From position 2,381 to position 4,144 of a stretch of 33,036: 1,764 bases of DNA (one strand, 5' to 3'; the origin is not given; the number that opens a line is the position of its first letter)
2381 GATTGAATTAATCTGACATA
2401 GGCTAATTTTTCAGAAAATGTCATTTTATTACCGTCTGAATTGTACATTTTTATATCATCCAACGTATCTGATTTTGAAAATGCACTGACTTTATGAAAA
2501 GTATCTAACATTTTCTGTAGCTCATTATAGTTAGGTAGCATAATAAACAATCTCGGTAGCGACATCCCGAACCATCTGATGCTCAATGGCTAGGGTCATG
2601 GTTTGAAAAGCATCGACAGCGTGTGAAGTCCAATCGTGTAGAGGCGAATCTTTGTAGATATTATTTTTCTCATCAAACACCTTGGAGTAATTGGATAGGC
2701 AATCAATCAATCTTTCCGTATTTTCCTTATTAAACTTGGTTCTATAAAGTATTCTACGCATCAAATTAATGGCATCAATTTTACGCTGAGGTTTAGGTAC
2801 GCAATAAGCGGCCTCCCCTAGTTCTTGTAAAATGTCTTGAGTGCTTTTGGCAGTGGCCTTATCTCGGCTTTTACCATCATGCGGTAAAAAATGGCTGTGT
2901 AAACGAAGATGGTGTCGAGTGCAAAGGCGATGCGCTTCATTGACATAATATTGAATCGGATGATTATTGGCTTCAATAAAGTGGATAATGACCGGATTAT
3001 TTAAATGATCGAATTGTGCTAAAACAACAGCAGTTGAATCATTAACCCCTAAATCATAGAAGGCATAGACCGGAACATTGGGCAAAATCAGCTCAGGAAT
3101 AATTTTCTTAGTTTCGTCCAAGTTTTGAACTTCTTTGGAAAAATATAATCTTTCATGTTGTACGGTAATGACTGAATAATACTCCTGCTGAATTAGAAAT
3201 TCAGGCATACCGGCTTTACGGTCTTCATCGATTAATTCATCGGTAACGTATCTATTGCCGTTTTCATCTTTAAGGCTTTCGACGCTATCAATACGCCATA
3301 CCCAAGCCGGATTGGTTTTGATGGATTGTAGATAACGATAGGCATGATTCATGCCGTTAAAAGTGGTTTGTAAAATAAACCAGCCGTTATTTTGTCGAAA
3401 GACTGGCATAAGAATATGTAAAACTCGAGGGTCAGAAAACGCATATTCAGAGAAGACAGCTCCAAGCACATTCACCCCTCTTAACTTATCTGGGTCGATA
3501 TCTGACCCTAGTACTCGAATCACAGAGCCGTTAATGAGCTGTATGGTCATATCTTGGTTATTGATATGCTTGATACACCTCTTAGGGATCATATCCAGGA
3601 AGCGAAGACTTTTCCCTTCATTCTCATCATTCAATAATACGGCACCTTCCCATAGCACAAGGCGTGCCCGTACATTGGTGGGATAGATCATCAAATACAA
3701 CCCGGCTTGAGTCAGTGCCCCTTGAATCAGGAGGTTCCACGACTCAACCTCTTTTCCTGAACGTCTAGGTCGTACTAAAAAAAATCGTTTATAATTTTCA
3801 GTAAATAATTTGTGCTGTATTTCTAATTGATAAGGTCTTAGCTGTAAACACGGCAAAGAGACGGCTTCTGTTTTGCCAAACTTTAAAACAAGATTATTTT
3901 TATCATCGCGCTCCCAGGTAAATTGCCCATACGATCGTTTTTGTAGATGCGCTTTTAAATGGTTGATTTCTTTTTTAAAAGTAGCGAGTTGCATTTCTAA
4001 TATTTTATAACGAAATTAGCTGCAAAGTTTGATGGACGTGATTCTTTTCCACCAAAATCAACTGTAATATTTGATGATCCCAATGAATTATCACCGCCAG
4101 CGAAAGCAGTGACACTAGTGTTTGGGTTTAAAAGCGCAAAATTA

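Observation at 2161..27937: T7-type podovirus virion module joined to a plasmid replication, partition and addiction module: candidate podoviral phage-plasmid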

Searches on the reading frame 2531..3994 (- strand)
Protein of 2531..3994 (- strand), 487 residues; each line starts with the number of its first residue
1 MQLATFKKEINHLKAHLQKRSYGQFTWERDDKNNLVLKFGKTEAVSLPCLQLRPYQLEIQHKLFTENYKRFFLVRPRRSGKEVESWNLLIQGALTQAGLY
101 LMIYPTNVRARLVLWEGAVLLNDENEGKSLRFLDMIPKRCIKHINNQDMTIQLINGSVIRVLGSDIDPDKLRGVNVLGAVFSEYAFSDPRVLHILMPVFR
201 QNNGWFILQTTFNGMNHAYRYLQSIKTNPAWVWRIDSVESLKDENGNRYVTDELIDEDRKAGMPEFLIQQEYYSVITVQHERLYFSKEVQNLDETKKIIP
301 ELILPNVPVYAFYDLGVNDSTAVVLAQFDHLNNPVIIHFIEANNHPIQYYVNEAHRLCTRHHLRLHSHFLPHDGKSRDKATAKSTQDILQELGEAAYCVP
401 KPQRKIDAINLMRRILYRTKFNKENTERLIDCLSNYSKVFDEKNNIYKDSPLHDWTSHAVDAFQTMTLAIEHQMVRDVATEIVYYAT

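Call 8: search_protein_families(library=phrogs, proteins=[window:2531-3994:-], max_evalue=0.001)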
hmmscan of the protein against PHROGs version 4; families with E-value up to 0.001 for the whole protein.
window:2531-3994:- (487 aa): 1 family
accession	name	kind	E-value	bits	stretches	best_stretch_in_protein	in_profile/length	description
phrog_2472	-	unknown function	2.7e-16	60.8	1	280-472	115-310/324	-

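Call 9: search_protein_families(library=pfam, proteins=[window:2531-3994:-], max_evalue=0.01)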
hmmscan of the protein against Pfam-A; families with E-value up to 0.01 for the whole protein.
window:2531-3994:- (487 aa): 0 families

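Call 63: find_related_loci(query=window:2531-3994:-, collection=viral_contigs, flank=10000)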
Query window:2531-3994:- (487 aa) in viral_contigs; peptide patterns used: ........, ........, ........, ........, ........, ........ (x = any residue, [..] = any of these).
13 stretches matched a pattern; 9 encode a relative of the query (tblastn E <= 1e-3); 9 distinct loci.
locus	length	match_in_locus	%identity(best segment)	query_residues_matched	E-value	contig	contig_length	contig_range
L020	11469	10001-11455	82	1-485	0e+0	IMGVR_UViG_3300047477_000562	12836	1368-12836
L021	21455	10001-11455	80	1-486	0e+0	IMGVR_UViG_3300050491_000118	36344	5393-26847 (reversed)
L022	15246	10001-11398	81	20-486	0e+0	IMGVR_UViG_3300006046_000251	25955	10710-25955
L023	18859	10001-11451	79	1-485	0e+0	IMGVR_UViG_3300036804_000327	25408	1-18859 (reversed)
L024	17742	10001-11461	58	1-487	0e+0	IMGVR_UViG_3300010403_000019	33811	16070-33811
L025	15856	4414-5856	58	1-484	0e+0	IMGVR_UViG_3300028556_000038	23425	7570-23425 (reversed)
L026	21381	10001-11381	89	1-485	0e+0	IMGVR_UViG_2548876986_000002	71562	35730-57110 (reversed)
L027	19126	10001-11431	43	3-485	3e-126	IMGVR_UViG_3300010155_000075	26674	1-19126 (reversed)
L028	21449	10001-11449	57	3-486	0e+0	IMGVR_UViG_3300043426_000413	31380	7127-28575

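Call 81: search_solved_structures(query=A6, max_evalue=1, show_alignments=1)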
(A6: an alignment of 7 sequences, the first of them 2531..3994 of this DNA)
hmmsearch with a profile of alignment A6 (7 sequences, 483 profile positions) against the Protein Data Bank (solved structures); distinct sequences matched with E-value up to 1: 1.
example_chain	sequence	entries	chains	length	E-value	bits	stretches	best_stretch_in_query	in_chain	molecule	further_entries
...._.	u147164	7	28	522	0.19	13.4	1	241-303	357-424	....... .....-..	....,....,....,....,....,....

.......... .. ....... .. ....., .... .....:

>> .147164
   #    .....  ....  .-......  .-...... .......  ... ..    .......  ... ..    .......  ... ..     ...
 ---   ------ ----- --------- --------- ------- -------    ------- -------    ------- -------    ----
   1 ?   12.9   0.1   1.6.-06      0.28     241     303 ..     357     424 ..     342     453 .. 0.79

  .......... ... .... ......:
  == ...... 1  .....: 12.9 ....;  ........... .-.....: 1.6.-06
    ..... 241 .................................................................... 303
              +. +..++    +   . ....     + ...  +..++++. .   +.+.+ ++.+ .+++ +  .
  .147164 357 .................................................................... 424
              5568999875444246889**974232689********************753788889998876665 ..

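Call 85: find_homologous_proteins(query=window:2531-3994:-, max_evalue=0.00001)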
Query window:2531-3994:- (487 aa): 531 proteins with E <= 0.00001 among 4836 candidates; the best 120 are listed.
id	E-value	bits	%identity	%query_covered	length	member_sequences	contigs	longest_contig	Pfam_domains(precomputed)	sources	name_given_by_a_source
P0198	0.0e+0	1072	94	100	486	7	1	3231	-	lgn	-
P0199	0.0e+0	1033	91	100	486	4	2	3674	-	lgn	-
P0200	0.0e+0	1031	90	100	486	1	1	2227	-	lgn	-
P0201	0.0e+0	1011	88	100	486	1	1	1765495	-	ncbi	-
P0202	1.5e-293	992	87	100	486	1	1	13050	-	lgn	-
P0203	5.2e-292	987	86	100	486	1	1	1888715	-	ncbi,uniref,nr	ncbi:hypothetical protein [Rickettsiella endosymbiont of Dermanyssus gallinae]|uniref:hypothetical p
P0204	4.1e-287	970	85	100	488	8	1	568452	-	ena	-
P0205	5.0e-286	967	86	100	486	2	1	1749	-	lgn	-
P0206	9.6e-286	966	83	100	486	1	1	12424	-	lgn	-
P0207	7.4e-280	946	82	100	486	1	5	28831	-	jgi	jgi:phage terminase large subunit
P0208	2.4e-279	945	82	100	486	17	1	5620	-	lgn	-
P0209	4.8e-279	944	82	100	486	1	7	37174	-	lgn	-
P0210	5.9e-275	930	81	100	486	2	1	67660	-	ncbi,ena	-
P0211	1.3e-272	923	81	100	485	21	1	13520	-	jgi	jgi:phage terminase large subunit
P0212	5.0e-270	914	80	99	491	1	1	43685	-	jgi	jgi:uncharacterized protein (DUF2164 family)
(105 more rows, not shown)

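Call 88: find_encoding_contigs(protein=P0201, flank=10000, max_places=2)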
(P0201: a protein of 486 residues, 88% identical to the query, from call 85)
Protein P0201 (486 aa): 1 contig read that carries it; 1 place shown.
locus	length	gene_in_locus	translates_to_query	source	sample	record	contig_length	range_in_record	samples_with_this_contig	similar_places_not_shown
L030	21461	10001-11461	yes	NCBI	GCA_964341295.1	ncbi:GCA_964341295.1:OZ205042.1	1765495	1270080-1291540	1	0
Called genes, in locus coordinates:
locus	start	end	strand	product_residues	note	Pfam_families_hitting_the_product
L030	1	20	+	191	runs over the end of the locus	-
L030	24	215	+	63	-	-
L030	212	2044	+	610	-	-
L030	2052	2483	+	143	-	-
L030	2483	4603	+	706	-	-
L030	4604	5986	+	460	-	-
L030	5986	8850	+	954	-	-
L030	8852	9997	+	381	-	PF07484:Collar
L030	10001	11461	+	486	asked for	-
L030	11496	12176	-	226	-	PF10137:CAP12-PCTIR_TIR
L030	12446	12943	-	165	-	-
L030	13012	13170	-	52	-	-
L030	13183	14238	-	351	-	PF00512:HisKA, PF02518:HATPase_c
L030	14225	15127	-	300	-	-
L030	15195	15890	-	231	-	-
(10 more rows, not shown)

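Call 96: predict_structure(alignment_id=A8)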
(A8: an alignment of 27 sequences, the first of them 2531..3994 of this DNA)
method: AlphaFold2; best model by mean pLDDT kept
length: 487 residues; sequences in the alignment: 27
mean_pLDDT: 82.7   pTM: 0.71
mean pLDDT of the five models: 82.7, 82.4, 82.0, 81.0, 80.6
residues with pLDDT >= 90: 166; 70-90: 253; 50-70: 52; < 50: 16
segments of 3 or more residues with pLDDT < 50: 125-127, 478-487
pLDDT, mean of each block of 10 residues (from residue 1): 73 63 74 87 82 89 94 89 89 92 81 64 50 83 87 91 76 87 81 87 93 74 87 92 86 87 79 73 81 88 92 80 94 94 86 94 93 65 80 90 88 94 91 84 76 84 95 67 31
secondary structure, 60 per line:
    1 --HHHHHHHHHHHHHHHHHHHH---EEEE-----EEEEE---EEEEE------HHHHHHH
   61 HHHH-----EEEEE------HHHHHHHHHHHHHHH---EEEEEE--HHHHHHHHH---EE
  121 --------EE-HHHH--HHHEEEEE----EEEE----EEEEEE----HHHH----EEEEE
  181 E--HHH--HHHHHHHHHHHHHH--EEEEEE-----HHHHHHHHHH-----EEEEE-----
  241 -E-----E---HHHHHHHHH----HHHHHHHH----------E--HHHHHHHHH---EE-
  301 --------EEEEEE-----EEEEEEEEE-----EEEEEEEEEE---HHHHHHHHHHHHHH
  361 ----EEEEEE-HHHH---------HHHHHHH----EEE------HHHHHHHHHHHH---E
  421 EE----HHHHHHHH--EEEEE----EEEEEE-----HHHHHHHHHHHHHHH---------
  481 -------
elements in order: H3-22 E26-29 E35-39 E43-47 H54-64 E70-74 H81-95 E99-104 H107-115 H132-135 E141-145 E150-153 E158-163 H168-171 E176-181 H189-202 E205-210 H216-225 E231-235 H252-260 H265-272 H286-294 E309-314 E320-328 E334-343 H347-360 E365-370 H372-375 H385-391 E396-398 H405-416 E420-422 H427-434 E437-441 E446-451 H457-471

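Call 101: fold_search(model_id=the predicted structure, library=pdb)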
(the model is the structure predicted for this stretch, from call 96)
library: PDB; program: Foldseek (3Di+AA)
matches with E <= 10: 1328; with E <= 0.001: 44
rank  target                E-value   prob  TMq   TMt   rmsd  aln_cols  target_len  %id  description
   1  5oea_A                5.1e-17  1.00  0.37  0.44  17.1       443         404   13  Structure of large terminase from the thermophilic bacteriophage D6E in complex with ATP-gamma-S (Crystal form 3) (released 2017-10-11)
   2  5oe8_B                5.7e-17  1.00  0.37  0.44  17.2       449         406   13  Structure of large terminase from the thermophilic bacteriophage D6E (Crystal form 2) (released 2017-10-11)
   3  5oeb_F                1.1e-16  1.00  0.37  0.44  17.4       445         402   14  Structure of large terminase from the thermophilic bacteriophage D6E in complex with ADP (Crystal form 3) (released 2017-10-11)
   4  5oe9_B                1.9e-16  1.00  0.38  0.44  17.3       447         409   14  Structure of large terminase from the thermophilic bacteriophage D6E in complex with sulfate (Crystal form 2) (released 2017-10-11)
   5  5oeb_C                2.7e-16  1.00  0.37  0.43  17.4       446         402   14  Structure of large terminase from the thermophilic bacteriophage D6E in complex with ADP (Crystal form 3) (released 2017-10-11)
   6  5oeb_A                2.7e-16  1.00  0.37  0.43  17.4       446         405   14  Structure of large terminase from the thermophilic bacteriophage D6E in complex with ADP (Crystal form 3) (released 2017-10-11)
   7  5oe9_A                2.9e-16  1.00  0.37  0.44  17.4       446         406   13  Structure of large terminase from the thermophilic bacteriophage D6E in complex with sulfate (Crystal form 2) (released 2017-10-11)
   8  5oee_C                4.1e-16  1.00  0.37  0.44  17.3       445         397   13  Structure of large terminase from the thermophilic bacteriophage D6E (Crystal form 3) (released 2017-10-11)
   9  5oee_A                4.1e-16  1.00  0.37  0.44  17.3       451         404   13  Structure of large terminase from the thermophilic bacteriophage D6E (Crystal form 3) (released 2017-10-11)
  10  5oea_B                4.1e-16  1.00  0.37  0.44  17.4       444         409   14  Structure of large terminase from the thermophilic bacteriophage D6E in complex with ATP-gamma-S (Crystal form 3) (released 2017-10-11)
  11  5oe8_A                4.9e-16  1.00  0.37  0.44  17.4       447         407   13  Structure of large terminase from the thermophilic bacteriophage D6E (Crystal form 2) (released 2017-10-11)
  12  5oe9_C                5.8e-16  1.00  0.37  0.43  17.5       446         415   14  Structure of large terminase from the thermophilic bacteriophage D6E in complex with sulfate (Crystal form 2) (released 2017-10-11)
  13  5oe8_C                1.4e-15  1.00  0.37  0.43  17.6       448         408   14  Structure of large terminase from the thermophilic bacteriophage D6E (Crystal form 2) (released 2017-10-11)
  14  5oea_C                1.8e-15  1.00  0.37  0.44  17.3       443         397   13  Structure of large terminase from the thermophilic bacteriophage D6E in complex with ATP-gamma-S (Crystal form 3) (released 2017-10-11)
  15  5oee_B                1.8e-15  1.00  0.36  0.43  17.4       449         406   14  Structure of large terminase from the thermophilic bacteriophage D6E (Crystal form 3) (released 2017-10-11)
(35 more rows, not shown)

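Call 115: find_related_loci(query=A8, collection=viral_contigs, flank=10000)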
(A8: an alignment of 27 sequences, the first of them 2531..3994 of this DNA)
Query A8 (487 aa) in viral_contigs; peptide patterns used: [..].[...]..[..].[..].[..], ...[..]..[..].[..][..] (x = any residue, [..] = any of these).
54 stretches matched a pattern; 47 encode a relative of the query (tblastn E <= 1e-3); 47 distinct loci.
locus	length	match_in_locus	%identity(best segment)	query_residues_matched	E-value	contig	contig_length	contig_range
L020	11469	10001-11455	82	1-485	0e+0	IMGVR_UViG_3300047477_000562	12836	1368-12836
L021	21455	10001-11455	80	1-486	0e+0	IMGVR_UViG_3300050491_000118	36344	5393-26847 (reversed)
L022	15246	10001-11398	81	20-486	0e+0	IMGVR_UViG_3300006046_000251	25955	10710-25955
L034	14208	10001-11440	60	3-484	0e+0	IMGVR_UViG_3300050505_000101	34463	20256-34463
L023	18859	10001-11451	79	1-485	0e+0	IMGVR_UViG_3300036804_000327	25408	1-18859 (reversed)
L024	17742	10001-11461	58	1-487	0e+0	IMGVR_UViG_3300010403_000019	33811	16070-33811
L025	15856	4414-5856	58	1-484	0e+0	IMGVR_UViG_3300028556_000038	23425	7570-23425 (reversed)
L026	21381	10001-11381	89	1-485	0e+0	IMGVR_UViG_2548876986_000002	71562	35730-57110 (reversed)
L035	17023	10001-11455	53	3-486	3e-178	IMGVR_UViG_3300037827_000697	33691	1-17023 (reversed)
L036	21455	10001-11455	51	1-487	1e-177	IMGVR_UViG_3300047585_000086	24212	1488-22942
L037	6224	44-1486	53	2-485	5e-179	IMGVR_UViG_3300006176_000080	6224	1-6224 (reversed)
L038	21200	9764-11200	52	8-486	6e-176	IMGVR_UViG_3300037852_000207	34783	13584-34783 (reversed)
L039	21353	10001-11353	55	26-477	7e-176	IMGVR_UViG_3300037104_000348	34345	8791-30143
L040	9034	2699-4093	53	23-486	2e-175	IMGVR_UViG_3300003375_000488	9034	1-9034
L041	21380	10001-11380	53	25-484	1e-174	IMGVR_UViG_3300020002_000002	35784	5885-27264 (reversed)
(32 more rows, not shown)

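Call 122: find_encoding_contigs(protein=P0198, flank=4000, max_places=4)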
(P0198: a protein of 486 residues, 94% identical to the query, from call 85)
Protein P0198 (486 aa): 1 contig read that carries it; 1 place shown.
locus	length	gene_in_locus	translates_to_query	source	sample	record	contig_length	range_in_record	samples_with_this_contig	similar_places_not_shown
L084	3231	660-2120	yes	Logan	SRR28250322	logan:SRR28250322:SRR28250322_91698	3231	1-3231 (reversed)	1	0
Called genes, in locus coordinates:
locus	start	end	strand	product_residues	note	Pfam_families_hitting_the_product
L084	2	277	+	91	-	?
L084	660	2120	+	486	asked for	-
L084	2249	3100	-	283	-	-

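Call 123: find_encoding_contigs(protein=P0199, flank=4000, max_places=4)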
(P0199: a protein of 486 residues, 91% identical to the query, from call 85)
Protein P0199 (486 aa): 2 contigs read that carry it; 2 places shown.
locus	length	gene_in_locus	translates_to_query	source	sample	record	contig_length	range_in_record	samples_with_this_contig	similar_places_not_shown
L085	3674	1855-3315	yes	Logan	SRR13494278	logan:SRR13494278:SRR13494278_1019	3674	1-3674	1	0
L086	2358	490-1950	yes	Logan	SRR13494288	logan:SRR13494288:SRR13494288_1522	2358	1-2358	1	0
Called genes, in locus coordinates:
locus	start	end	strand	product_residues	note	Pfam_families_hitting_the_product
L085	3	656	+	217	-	?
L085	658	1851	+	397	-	PF07484:Collar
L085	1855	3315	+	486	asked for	-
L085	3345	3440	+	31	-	-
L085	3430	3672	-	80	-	?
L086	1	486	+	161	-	?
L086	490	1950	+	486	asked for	-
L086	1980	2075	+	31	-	-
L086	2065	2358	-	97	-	?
